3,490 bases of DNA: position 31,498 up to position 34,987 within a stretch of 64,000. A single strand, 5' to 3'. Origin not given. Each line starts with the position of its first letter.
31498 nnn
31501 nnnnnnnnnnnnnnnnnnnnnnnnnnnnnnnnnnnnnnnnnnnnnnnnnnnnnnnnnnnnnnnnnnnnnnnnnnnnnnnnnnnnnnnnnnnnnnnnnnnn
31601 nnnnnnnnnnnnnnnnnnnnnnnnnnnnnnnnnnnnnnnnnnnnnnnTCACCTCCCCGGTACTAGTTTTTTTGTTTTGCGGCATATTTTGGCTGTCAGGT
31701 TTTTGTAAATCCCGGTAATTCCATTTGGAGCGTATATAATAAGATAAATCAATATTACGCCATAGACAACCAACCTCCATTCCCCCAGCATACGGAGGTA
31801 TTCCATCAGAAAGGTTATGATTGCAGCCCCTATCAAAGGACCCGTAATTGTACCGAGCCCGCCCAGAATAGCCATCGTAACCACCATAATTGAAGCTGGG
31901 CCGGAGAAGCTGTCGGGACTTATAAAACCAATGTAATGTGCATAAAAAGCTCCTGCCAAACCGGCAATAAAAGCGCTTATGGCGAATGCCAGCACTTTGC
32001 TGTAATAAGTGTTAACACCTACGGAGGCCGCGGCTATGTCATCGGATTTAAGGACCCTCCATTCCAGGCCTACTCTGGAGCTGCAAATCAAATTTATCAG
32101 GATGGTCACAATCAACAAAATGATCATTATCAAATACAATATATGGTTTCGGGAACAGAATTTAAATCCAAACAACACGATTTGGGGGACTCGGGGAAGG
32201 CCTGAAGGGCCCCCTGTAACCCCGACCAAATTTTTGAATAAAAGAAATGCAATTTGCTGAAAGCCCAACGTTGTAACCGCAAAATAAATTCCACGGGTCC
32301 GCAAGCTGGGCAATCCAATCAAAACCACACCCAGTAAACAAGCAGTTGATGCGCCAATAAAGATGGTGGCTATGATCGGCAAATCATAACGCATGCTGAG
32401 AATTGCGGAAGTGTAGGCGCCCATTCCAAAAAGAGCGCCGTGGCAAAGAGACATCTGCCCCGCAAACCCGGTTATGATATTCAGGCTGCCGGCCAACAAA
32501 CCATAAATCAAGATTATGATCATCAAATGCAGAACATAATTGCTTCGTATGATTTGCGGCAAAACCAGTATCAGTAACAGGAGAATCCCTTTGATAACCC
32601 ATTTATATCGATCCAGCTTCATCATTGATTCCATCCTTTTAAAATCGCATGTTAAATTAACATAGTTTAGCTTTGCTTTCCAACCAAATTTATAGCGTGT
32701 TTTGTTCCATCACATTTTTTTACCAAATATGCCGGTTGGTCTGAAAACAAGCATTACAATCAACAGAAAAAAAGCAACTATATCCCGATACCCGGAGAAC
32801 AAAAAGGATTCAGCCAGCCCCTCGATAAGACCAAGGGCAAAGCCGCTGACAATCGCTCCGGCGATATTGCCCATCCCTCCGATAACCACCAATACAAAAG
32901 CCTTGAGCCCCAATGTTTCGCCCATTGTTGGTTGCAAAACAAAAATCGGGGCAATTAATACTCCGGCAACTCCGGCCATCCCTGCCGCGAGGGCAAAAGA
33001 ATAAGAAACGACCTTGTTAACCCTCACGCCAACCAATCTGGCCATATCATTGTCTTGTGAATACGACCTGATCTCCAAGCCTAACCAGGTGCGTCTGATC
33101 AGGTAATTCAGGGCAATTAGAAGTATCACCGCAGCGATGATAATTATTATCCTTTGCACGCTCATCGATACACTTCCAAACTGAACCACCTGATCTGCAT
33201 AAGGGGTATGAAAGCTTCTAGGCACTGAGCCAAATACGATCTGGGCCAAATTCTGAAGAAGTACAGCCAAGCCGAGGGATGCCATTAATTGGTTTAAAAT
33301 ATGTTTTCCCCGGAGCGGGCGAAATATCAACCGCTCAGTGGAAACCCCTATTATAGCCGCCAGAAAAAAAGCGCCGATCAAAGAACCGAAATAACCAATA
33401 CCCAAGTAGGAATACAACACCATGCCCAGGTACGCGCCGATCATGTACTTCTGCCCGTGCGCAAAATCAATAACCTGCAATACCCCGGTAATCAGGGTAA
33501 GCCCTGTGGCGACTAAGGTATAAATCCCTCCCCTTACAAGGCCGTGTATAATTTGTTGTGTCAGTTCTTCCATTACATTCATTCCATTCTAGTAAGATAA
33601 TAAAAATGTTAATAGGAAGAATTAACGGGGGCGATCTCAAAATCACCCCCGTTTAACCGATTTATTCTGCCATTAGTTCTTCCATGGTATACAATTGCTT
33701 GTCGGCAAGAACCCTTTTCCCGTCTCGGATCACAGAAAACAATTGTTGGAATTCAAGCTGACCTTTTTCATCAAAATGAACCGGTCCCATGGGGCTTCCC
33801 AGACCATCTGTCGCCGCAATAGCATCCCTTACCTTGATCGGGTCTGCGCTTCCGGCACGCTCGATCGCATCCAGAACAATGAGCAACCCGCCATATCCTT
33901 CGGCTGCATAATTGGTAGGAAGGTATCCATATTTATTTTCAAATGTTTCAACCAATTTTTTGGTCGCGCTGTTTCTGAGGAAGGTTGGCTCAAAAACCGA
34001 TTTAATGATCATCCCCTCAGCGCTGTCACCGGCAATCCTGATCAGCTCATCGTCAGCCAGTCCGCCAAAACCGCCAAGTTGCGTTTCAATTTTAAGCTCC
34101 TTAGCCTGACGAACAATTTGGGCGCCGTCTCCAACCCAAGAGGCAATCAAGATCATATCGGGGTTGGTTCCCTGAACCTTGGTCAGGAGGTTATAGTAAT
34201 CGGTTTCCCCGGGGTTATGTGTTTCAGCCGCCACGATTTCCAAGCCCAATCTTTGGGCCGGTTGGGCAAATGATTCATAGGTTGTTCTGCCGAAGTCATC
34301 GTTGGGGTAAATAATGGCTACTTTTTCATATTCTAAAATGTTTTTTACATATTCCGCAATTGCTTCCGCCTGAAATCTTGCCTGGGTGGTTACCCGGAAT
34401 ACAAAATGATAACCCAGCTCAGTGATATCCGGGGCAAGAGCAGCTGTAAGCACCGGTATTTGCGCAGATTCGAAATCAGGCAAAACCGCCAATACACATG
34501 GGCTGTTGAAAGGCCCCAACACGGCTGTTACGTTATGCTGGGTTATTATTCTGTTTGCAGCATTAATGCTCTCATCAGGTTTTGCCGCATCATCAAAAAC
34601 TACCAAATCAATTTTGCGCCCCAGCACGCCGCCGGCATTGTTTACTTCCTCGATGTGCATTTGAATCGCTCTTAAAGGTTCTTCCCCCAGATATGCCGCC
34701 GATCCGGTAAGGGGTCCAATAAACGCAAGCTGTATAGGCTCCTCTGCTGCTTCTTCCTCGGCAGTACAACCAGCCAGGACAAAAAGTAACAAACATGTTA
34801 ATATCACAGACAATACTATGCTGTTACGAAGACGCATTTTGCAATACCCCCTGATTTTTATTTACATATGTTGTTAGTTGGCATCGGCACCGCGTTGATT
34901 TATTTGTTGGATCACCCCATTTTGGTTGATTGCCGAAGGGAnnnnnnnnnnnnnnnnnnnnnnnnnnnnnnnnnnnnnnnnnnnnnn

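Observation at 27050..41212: Sigma-54-controlled catabolic locus combining amidohydrolases, peptidases, a Liv-type importer and a CyuA-like desulfidase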

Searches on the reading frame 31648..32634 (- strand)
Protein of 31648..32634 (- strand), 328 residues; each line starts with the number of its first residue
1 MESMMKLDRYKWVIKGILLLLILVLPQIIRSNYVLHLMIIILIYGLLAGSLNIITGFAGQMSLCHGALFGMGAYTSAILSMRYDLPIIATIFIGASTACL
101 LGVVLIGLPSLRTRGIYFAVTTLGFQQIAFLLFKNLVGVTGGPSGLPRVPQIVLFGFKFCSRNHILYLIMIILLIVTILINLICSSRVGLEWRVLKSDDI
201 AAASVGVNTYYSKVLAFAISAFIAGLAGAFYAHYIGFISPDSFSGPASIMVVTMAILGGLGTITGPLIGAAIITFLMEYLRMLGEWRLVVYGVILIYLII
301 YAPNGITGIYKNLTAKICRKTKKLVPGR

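Call 3: search_protein_families(library=pfam, proteins=[window:31648-32634:-])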
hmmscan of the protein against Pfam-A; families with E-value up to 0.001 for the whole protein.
window:31648-32634:- (328 aa): 1 family
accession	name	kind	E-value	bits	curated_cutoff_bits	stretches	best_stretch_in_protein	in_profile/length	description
PF02653.21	BPD_transp_2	-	2.2e-39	135.6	26.8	1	35-297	3-267/269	Branched-chain amino acid transport system / permease component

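Call 4: search_protein_families(library=ncbifam, proteins=[window:31648-32634:-])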
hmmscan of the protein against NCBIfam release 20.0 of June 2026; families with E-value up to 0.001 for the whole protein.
window:31648-32634:- (328 aa): 8 families
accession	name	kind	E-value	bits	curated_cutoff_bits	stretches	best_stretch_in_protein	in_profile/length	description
NF008450.0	PRK11301.1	subfamily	1.3e-51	176.4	366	2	165-308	263-407/418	high-affinity branched-chain amino acid ABC transporter permease LivM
TIGR03408.1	urea_trans_UrtC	equivalog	2.8e-31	109.4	296.2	2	86-309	91-313/313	urea ABC transporter permease subunit UrtC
TIGR03727.1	urea_t_UrtC_arc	equivalog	1.7e-21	76.5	575.55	1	9-310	26-341/369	urea ABC transporter, permease protein UrtC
TIGR03622.1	urea_t_UrtB_arc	equivalog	3.6e-12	46.2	374.25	1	44-311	14-281/284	urea ABC transporter, permease protein UrtB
TIGR03409.1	urea_trans_UrtB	equivalog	1.5e-10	41.2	250.3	1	39-306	9-285/291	urea ABC transporter permease subunit UrtB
NF008011.0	PRK10740.1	equivalog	8.4e-09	35.5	379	1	169-308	164-301/308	high-affinity branched-chain amino acid ABC transporter permease LivH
NF011961.0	PRK15432.1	equivalog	8.3e-08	31.8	388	1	19-302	17-304/344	autoinducer 2 ABC transporter permease LsrC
NF040906.3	GguB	equivalog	0.0004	19.7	450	1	152-300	211-367/375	multiple monosaccharide ABC transporter permease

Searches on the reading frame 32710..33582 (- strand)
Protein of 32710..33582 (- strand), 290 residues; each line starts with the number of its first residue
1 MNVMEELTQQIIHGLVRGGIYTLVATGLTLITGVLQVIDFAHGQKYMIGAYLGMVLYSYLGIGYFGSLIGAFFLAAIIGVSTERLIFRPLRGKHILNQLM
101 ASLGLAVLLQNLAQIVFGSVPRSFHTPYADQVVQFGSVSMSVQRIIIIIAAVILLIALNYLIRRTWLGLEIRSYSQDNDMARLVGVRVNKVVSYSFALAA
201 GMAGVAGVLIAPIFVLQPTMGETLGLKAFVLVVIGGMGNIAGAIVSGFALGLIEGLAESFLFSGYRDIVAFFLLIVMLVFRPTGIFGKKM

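Call 3: search_protein_families(library=pfam, proteins=[window:32710-33582:-])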
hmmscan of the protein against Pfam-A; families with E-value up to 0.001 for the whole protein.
window:32710-33582:- (290 aa): 1 family
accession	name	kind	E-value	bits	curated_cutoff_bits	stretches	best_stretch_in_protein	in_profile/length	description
PF02653.21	BPD_transp_2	-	1.4e-41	142.9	26.8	1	11-278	2-269/269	Branched-chain amino acid transport system / permease component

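Call 4: search_protein_families(library=ncbifam, proteins=[window:32710-33582:-])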
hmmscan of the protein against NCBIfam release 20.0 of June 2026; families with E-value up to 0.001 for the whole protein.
window:32710-33582:- (290 aa): 10 families
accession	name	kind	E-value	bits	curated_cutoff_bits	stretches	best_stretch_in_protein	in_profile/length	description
TIGR03409.1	urea_trans_UrtB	equivalog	2.8e-53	181.5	250.3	1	9-289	2-289/291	urea ABC transporter permease subunit UrtB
NF008011.0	PRK10740.1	equivalog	2e-47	162.3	379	1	8-288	9-302/308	high-affinity branched-chain amino acid ABC transporter permease LivH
TIGR03622.1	urea_t_UrtB_arc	equivalog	3.4e-38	131.6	374.25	1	22-287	15-278/284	urea ABC transporter, permease protein UrtB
NF008450.0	PRK11301.1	subfamily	5.3e-08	32.7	366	1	145-286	266-406/418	high-affinity branched-chain amino acid ABC transporter permease LivM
NF007067.0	PRK09512.1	equivalog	1.9e-07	30.6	398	1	15-277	50-312/321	ribose ABC transporter permease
NF047929.1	ABC_B6_perm_2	equivalog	3.6e-06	26.4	400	1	71-208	107-247/337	putative B6 ABC transporter permease subunit 2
NF040906.3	GguB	equivalog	4.7e-06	26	450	1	146-254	226-341/375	multiple monosaccharide ABC transporter permease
TIGR03408.1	urea_trans_UrtC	equivalog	1.8e-05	24.6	296.2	1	139-287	161-312/313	urea ABC transporter permease subunit UrtC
NF011961.0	PRK15432.1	equivalog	0.00038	19.8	388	1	20-280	46-303/344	autoinducer 2 ABC transporter permease LsrC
NF008441.0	PRK11285.1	equivalog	0.00064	18.9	378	1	131-248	166-284/333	L-arabinose ABC transporter permease AraH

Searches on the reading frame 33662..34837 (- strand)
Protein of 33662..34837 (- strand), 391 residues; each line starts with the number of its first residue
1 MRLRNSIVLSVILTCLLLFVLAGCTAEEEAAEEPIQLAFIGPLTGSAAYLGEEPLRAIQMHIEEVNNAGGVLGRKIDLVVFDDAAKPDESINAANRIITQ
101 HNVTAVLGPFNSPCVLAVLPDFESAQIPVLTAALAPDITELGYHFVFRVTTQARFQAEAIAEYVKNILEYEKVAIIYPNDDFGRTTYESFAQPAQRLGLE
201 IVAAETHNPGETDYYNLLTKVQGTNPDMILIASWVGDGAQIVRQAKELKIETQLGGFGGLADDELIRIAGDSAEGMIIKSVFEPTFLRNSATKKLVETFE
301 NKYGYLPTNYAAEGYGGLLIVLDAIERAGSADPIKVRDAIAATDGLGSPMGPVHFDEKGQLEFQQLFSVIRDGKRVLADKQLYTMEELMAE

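Call 3: search_protein_families(library=pfam, proteins=[window:33662-34837:-])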
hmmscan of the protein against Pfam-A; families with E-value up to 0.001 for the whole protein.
window:33662-34837:- (391 aa): 4 families
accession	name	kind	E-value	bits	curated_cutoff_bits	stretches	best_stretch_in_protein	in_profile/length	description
PF13458.12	Peripla_BP_6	-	2.1e-69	235.2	31.7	1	34-361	1-329/343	Periplasmic binding protein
PF01094.35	ANF_receptor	-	4e-24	85.7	25.4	1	55-329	3-294/353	Receptor family ligand binding region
PF13433.12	Peripla_BP_5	-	6.4e-24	85.2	27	1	43-359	9-324/363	Periplasmic binding protein domain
PF04348.19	LppC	-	5.2e-05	22.5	28.8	1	35-208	219-384/563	LppC putative lipoprotein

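Call 4: search_protein_families(library=ncbifam, proteins=[window:33662-34837:-])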
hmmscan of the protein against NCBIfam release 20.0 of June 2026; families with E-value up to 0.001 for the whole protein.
window:33662-34837:- (391 aa): 3 families
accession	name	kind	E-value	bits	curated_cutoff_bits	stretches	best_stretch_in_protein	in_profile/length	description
NF011933.0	PRK15404.1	subfamily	2.3e-52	178.3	477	1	24-362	16-351/370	high-affinity branched-chain amino acid ABC transporter substrate-binding protein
TIGR03407.1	urea_ABC_UrtA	exception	1.2e-23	83.6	492.75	1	42-361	8-330/361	urea ABC transporter substrate-binding protein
TIGR03669.1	urea_ABC_arch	equivalog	2.4e-18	66.3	494.8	1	40-361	6-326/375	urea ABC transporter substrate-binding protein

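Call 85: search_solved_structures(query=window:33662-34837:-, max_evalue=1e-15, show_alignments=2)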
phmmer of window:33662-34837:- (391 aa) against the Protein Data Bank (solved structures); distinct sequences matched with E-value up to 1e-15: 21.
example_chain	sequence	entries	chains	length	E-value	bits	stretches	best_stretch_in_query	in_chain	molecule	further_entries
3td9_A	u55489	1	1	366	2.6e-39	138.6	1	34-373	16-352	Branched chain amino acid ABC transporter, periplasmic amino acid-binding protein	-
4gnr_A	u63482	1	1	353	8.9e-35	123.7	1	32-358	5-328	ABC transporter substrate-binding protein-branched chain amino acid transport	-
4n0q_A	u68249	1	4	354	3.5e-34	121.7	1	35-364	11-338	Leu/Ile/Val-binding protein homolog 3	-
2lbp_A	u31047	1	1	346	3.6e-33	118.4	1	34-362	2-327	LEUCINE-BINDING PROTEIN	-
3ip5_A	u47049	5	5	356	4.1e-33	118.2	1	37-361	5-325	ABC transporter, substrate binding protein (Amino acid)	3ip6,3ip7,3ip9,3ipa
1usg_A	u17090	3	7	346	6.1e-33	117.6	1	34-362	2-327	LEUCINE-SPECIFIC BINDING PROTEIN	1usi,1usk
1z15_A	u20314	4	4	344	1.1e-32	116.8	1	33-362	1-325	Leu/Ile/Val-binding protein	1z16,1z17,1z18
4mlc_A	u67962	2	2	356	1.4e-32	116.4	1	37-360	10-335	Extracellular ligand-binding receptor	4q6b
2liv_A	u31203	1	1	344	4.1e-32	114.9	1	33-362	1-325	LEUCINE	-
3ipc_A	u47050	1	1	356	5.9e-32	114.4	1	37-361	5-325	ABC transporter, substrate binding protein (Amino acid)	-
8z0g_A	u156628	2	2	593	1.3e-29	106.7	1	40-362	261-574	Leu/Ile/Val-binding protein,Leu/Ile/Val-binding protein,mNeonGreen | NeIle,Leu/Ile/Val-binding protein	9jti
3hut_A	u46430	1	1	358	3.2e-27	98.8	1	37-377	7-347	putative branched-chain amino acid ABC transporter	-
4obb_A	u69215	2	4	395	5.1e-27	98.1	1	35-331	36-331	Amino acid/amide ABC transporter substrate-binding protein, HAAT family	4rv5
4nqr_A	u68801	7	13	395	7e-27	97.7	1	35-331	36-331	Amino acid/amide ABC transporter substrate-binding protein, HAAT family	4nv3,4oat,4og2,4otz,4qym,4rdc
4ey3_A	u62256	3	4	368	4.5e-25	91.7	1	31-384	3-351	Twin-arginine translocation pathway signal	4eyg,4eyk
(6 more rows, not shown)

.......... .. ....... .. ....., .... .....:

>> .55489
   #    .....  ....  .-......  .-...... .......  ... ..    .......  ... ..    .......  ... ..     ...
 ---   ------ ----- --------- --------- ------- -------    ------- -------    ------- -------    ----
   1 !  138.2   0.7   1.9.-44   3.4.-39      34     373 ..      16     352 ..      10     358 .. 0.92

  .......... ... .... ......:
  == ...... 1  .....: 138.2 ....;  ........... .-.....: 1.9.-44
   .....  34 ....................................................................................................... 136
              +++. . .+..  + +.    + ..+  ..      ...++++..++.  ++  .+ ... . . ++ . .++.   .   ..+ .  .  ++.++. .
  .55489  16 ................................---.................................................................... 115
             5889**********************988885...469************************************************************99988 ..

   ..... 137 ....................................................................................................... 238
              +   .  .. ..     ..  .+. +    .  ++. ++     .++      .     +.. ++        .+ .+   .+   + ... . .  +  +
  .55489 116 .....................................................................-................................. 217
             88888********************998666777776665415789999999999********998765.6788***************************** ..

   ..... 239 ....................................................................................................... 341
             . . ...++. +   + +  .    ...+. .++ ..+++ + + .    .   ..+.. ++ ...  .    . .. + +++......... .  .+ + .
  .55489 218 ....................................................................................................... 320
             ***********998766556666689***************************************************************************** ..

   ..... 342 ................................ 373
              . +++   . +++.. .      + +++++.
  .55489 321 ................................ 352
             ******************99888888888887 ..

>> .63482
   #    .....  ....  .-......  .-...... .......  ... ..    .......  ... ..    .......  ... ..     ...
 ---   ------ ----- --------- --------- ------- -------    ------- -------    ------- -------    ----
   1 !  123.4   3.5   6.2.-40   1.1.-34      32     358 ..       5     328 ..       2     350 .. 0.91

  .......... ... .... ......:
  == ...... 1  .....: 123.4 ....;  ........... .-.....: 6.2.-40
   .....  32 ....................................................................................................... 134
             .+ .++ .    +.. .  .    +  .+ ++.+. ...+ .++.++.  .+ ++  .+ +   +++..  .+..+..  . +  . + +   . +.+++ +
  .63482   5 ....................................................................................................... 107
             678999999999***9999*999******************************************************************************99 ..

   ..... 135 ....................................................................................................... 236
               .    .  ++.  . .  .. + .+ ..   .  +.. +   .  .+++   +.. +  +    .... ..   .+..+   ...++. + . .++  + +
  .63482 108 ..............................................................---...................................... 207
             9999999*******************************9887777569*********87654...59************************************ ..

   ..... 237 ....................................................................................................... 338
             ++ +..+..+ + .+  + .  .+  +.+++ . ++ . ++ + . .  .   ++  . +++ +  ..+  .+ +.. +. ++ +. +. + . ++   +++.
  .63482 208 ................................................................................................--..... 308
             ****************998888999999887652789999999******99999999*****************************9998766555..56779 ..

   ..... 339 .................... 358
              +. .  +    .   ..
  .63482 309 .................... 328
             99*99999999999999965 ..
